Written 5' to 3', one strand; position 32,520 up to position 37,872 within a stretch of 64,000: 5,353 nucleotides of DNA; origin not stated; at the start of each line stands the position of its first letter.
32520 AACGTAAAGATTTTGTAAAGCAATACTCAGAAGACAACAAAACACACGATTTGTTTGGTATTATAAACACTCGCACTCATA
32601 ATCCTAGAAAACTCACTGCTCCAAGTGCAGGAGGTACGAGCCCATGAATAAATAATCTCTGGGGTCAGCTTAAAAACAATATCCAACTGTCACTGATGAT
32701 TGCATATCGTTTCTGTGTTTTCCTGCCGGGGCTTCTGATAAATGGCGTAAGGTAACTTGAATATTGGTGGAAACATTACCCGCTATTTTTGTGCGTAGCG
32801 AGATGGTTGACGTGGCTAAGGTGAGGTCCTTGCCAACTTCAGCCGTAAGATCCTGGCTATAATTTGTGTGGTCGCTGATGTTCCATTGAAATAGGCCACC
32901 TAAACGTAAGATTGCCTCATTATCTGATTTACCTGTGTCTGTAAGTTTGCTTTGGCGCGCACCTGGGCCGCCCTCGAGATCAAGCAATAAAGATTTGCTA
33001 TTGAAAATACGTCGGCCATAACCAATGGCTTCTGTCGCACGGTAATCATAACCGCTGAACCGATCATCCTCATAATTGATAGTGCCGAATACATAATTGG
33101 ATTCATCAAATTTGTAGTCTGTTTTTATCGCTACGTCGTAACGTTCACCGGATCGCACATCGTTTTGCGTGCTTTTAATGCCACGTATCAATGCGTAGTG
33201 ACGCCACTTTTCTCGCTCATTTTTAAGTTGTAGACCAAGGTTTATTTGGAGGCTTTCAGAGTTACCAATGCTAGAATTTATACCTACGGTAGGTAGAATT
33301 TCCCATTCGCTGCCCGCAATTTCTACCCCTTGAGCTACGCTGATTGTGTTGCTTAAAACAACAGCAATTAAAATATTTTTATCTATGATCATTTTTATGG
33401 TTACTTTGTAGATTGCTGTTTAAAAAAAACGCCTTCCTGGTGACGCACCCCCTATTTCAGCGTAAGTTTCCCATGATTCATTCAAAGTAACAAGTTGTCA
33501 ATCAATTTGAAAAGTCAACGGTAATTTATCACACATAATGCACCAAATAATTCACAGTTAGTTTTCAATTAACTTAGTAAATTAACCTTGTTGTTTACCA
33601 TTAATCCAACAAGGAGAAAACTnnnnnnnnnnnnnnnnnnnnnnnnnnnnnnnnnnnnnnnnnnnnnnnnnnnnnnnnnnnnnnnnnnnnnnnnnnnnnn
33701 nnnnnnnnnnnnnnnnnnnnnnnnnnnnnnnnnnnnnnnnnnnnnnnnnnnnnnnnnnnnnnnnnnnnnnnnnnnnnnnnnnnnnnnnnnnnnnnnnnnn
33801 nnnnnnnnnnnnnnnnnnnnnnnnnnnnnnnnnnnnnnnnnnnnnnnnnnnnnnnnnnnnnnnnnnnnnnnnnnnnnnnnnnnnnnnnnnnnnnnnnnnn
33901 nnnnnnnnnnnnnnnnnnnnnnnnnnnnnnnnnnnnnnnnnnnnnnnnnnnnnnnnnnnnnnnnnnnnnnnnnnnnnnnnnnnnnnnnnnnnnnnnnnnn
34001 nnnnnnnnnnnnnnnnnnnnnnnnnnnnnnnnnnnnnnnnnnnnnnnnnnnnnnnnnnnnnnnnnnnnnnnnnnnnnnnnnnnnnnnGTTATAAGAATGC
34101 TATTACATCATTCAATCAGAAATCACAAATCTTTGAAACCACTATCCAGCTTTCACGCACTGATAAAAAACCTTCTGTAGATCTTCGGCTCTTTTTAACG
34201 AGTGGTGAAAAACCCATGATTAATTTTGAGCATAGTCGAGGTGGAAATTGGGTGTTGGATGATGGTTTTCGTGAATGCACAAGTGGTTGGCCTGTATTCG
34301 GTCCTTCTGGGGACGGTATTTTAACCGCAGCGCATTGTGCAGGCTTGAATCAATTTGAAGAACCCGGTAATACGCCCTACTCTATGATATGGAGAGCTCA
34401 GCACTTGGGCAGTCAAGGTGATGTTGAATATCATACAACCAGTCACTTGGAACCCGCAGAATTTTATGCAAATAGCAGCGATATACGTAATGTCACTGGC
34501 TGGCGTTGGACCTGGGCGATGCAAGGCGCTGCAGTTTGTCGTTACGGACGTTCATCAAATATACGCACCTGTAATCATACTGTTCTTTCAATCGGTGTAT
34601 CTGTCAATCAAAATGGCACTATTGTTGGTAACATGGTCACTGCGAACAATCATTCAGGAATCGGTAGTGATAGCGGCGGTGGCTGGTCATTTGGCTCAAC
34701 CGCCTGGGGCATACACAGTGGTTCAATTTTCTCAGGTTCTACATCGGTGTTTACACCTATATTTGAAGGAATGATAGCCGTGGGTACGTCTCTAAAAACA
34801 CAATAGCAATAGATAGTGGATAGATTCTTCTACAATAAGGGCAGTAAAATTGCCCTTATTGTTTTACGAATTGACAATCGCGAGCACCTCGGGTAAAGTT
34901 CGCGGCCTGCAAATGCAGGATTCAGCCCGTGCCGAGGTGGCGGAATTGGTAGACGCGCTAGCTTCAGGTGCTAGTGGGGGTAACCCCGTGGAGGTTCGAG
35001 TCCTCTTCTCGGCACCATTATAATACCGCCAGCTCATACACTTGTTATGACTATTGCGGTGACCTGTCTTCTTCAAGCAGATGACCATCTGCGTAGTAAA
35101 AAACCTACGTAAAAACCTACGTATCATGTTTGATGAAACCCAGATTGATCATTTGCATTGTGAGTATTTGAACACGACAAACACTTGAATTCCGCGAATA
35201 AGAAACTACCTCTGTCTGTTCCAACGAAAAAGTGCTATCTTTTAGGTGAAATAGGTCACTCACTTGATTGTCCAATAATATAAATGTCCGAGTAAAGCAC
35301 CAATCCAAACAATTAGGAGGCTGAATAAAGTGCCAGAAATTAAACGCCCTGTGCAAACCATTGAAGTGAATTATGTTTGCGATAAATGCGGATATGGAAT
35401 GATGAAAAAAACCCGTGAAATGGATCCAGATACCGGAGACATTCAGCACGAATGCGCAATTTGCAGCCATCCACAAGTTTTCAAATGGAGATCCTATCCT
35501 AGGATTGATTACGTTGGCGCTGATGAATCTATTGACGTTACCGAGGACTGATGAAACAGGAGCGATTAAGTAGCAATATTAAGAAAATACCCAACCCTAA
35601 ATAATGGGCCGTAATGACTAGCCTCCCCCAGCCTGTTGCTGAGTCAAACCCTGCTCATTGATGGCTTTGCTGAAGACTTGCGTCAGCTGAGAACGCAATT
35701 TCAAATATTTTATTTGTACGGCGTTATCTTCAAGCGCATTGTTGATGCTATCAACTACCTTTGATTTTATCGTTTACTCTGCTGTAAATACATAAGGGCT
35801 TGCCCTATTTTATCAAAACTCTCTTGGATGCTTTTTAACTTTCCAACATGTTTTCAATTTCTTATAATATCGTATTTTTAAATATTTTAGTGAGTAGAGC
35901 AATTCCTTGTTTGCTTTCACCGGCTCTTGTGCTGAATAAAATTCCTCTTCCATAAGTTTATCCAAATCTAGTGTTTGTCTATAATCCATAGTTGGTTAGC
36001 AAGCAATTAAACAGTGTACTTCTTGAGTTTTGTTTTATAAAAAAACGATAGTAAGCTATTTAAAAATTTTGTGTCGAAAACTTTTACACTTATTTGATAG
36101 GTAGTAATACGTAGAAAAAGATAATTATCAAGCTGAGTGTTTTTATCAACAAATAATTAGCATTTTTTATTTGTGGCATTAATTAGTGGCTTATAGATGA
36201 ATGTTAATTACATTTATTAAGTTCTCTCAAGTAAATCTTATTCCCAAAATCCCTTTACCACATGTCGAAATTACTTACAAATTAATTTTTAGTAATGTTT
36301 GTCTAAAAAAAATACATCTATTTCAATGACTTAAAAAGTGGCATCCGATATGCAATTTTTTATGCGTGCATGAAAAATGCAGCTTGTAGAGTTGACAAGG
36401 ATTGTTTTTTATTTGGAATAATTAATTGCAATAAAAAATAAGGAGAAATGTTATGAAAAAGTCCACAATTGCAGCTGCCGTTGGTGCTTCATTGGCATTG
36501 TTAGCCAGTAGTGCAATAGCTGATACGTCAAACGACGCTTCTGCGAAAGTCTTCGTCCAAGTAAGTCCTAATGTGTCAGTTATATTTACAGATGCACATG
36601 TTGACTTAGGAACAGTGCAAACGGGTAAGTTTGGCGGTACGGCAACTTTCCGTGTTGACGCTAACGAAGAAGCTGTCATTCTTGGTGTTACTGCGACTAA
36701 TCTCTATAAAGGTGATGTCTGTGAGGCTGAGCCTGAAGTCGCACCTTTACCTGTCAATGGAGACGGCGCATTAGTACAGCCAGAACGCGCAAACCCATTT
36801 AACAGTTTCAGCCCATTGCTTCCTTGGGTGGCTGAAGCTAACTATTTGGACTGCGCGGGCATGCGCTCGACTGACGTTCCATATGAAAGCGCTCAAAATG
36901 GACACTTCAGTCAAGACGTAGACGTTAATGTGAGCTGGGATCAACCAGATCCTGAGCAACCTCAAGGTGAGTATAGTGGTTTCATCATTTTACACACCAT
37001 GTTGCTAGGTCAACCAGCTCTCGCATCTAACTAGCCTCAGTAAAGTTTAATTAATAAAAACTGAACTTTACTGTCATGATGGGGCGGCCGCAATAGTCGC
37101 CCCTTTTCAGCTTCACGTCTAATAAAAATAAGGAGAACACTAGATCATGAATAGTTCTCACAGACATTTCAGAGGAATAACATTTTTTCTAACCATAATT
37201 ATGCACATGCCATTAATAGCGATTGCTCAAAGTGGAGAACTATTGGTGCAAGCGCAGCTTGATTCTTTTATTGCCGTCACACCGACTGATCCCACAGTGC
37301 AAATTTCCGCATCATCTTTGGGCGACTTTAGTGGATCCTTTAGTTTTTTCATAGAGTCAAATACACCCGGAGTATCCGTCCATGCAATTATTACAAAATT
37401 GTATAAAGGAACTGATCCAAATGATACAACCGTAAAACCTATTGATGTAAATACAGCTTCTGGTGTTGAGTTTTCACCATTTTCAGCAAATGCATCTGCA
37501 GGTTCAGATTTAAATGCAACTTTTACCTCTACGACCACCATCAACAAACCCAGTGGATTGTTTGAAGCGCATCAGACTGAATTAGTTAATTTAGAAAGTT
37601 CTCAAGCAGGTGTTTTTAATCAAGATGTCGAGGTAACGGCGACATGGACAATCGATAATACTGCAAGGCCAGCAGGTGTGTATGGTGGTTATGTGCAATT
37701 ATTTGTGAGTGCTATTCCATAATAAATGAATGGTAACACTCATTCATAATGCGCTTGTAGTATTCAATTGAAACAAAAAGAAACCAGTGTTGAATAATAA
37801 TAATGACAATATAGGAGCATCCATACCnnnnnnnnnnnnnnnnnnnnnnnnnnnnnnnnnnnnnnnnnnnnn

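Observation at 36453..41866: Probable archaic (Csu/sigma-type) chaperone-usher pilus operon with an oversized usher bearing two SdrD-B-like C-terminal domains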

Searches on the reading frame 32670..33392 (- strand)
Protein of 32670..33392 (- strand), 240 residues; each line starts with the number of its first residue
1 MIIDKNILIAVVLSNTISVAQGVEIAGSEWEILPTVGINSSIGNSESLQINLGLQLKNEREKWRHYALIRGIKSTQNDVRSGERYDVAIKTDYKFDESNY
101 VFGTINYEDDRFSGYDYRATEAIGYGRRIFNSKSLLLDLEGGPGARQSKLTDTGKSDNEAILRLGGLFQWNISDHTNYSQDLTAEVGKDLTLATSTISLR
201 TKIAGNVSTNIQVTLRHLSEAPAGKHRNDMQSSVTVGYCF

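Call 78: search_protein_families(library=pfam, proteins=[window:32670-33392:-], max_evalue=0.01)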
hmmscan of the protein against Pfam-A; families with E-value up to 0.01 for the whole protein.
window:32670-33392:- (240 aa): 1 family
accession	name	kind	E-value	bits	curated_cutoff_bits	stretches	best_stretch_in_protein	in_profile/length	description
PF04338.18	DUF481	-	1.4e-53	182.5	21.1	1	36-240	3-210/210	Protein of unknown function, DUF481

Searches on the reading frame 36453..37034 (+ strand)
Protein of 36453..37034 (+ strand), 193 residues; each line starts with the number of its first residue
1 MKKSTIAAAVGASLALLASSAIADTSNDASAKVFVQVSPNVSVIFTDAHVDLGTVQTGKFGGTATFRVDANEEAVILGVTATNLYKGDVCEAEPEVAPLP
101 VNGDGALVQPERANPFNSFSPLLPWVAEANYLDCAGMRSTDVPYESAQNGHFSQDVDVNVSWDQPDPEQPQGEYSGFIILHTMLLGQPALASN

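Call 3: search_protein_families(library=pfam, proteins=[window:36453-37034:+], max_evalue=1)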
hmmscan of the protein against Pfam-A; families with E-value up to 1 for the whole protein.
window:36453-37034:+ (193 aa): 1 family
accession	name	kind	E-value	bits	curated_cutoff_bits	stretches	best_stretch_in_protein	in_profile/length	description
PF07161.20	LppX_LprAFG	-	0.094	13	24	1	17-85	5-74/192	LppX_LprAFG lipoprotein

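Call 4: search_protein_families(library=ncbifam, proteins=[window:36453-37034:+], max_evalue=1)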
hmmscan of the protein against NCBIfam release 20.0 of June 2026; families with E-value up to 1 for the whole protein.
window:36453-37034:+ (193 aa): 0 families

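Call 20: find_homologous_proteins(query=window:36453-37034:+)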
Query window:36453-37034:+ (193 aa): 59 proteins with E <= 0.001 among 559 candidates.
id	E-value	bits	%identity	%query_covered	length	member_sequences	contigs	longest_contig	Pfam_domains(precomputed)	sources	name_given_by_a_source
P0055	2.0e-122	424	100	100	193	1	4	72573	-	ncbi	-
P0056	1.0e-102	360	84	97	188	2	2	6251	-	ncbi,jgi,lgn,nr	ncbi:MAG: hypothetical protein OEX07_02900 [Gammaproteobacteria bacterium]|nr:hypothetical protein [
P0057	5.8e-100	351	86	96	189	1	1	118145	-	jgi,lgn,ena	-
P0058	1.2e-98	346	83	96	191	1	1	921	-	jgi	jgi:hypothetical protein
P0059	1.4e-96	340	82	97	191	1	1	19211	-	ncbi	-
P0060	4.4e-96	338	81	97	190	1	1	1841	-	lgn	-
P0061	1.6e-95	336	84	95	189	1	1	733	-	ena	-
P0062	3.5e-90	319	78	96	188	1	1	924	-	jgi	jgi:hypothetical protein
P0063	9.4e-72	259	66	95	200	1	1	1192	-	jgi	jgi:predicted aspartyl protease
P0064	6.7e-52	194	52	96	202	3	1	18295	-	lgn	-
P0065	4.5e-51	191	50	96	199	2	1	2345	-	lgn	-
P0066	5.7e-50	188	51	96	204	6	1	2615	-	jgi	jgi:hypothetical protein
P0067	1.3e-49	187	51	93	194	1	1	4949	-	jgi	jgi:hypothetical protein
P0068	3.1e-48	182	52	97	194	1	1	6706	-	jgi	jgi:hypothetical protein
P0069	3.2e-48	182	51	95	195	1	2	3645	-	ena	-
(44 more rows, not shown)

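Call 46: search_protein_families(library=pfam, alignment_id=A4, max_evalue=1)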
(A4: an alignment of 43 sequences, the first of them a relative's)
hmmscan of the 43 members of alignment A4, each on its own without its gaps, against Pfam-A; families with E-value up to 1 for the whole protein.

A. member 1, P0055 (193 aa): 1 family
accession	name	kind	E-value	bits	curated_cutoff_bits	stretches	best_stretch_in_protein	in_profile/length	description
PF07161.20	LppX_LprAFG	-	0.094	13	24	1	17-85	5-74/192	LppX_LprAFG lipoprotein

B. families by the number of members that match (of 43 scanned): 20 families
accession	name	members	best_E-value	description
PF13800.11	Sigma_reg_N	2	0.027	Sigma factor regulator N-terminal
PF07161.20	LppX_LprAFG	2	0.056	LppX_LprAFG lipoprotein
PF24223.1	MrpH_C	2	0.065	Fimbrial adhesin MrpH C-terminal domain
PF12863.12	DUF3821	2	0.081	Domain of unknown function (DUF3821)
PF00041.27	fn3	2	0.1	Fibronectin type III domain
PF06280.18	fn3_5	1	0.0084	Fn3-like domain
PF11578.13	DUF3237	1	0.097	Protein of unknown function (DUF3237)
PF13505.12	OMP_b-brl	1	0.12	Outer membrane protein beta-barrel domain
PF07610.17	DUF1573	1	0.13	Protein of unknown function (DUF1573)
PF18886.6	DUF5649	1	0.14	Repeats of unknown function (DUF5649)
PF19091.5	DUF5779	1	0.16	Family of unknown function (DUF5779)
PF20130.4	DUF6520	1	0.17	Family of unknown function (DUF6520)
PF23560.1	GBD_Hemicentin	1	0.17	Hemicentin galactose-binding domain-like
PF08566.15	Pam17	1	0.19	Mitochondrial import protein Pam17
PF22079.1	HopBA1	1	0.21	Type III effector protein HopBA1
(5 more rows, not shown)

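Call 47: search_solved_structures(query=A4, max_evalue=10, show_alignments=3)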
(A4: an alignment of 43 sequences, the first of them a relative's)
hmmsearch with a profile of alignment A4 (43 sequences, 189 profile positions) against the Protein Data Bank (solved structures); distinct sequences matched with E-value up to 10: 4.
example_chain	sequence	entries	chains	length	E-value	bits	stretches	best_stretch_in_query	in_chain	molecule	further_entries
3f85_A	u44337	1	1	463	7.3e-06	29.1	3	135-185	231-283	homo trimeric fusion of CFA/I fimbrial subunits B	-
3f84_A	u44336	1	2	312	0.00052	23.1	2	134-185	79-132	CFA/I fimbrial subunit B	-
6nrv_A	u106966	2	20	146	0.27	14.2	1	133-185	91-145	CFA/I fimbrial subunit B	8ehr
4y2l_A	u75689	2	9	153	0.28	14.2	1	133-185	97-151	CFA/I fimbrial subunit B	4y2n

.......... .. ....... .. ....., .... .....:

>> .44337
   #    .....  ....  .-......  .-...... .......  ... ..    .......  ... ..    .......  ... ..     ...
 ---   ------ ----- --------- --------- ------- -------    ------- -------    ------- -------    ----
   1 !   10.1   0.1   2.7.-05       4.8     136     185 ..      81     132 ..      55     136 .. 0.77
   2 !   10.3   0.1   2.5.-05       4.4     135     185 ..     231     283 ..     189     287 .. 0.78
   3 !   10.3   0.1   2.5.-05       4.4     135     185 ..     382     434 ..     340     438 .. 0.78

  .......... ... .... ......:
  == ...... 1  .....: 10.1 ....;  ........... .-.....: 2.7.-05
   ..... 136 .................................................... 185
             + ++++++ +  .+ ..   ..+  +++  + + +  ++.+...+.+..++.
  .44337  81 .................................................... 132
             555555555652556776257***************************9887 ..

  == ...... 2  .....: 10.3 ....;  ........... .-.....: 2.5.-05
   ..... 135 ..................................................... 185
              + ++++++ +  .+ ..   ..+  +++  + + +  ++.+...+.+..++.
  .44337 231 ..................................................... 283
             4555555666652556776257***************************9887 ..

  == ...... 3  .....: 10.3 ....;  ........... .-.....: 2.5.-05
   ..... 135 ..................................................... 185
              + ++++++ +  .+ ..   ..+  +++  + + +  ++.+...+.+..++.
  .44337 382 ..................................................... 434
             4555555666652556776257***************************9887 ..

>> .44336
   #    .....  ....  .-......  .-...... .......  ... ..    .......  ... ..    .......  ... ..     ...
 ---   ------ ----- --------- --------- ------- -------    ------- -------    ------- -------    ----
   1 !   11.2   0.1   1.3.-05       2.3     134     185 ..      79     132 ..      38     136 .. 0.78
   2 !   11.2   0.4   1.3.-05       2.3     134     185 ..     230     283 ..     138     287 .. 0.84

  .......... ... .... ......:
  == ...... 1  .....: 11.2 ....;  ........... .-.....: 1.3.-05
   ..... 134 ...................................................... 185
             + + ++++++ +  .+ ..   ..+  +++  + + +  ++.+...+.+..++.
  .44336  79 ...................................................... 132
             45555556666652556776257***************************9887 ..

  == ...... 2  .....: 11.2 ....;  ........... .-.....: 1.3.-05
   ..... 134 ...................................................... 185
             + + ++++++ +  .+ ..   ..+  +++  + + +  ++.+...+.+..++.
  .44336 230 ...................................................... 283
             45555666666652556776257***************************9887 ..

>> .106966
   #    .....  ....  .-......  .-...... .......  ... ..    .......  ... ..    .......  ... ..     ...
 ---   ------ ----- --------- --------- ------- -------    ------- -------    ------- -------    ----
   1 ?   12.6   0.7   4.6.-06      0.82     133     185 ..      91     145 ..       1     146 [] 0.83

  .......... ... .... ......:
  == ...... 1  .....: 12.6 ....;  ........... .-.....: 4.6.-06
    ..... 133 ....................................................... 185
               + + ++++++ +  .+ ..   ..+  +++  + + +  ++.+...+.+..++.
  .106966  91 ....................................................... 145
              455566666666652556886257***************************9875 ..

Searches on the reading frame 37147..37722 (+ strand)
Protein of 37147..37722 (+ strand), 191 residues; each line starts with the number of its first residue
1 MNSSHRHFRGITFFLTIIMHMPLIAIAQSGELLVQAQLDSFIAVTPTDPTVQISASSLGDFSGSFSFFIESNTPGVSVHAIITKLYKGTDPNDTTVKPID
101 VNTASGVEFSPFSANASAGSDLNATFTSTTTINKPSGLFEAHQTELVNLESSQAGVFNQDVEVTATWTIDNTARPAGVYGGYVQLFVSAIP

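Call 3: search_protein_families(library=pfam, proteins=[window:37147-37722:+], max_evalue=1)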
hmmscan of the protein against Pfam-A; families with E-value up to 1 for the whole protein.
window:37147-37722:+ (191 aa): 0 families

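Call 4: search_protein_families(library=ncbifam, proteins=[window:37147-37722:+], max_evalue=1)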
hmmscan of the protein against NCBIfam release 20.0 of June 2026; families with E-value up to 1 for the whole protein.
window:37147-37722:+ (191 aa): 0 families

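Call 104: search_solved_structures(query=window:37147-37722:+, max_evalue=10, show_alignments=2)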
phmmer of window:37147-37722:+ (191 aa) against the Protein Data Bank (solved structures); distinct sequences matched with E-value up to 10: 1.
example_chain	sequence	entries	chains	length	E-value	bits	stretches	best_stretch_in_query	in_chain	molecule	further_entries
2q7a_A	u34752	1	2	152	0.033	17.4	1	38-97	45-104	Cell surface heme-binding protein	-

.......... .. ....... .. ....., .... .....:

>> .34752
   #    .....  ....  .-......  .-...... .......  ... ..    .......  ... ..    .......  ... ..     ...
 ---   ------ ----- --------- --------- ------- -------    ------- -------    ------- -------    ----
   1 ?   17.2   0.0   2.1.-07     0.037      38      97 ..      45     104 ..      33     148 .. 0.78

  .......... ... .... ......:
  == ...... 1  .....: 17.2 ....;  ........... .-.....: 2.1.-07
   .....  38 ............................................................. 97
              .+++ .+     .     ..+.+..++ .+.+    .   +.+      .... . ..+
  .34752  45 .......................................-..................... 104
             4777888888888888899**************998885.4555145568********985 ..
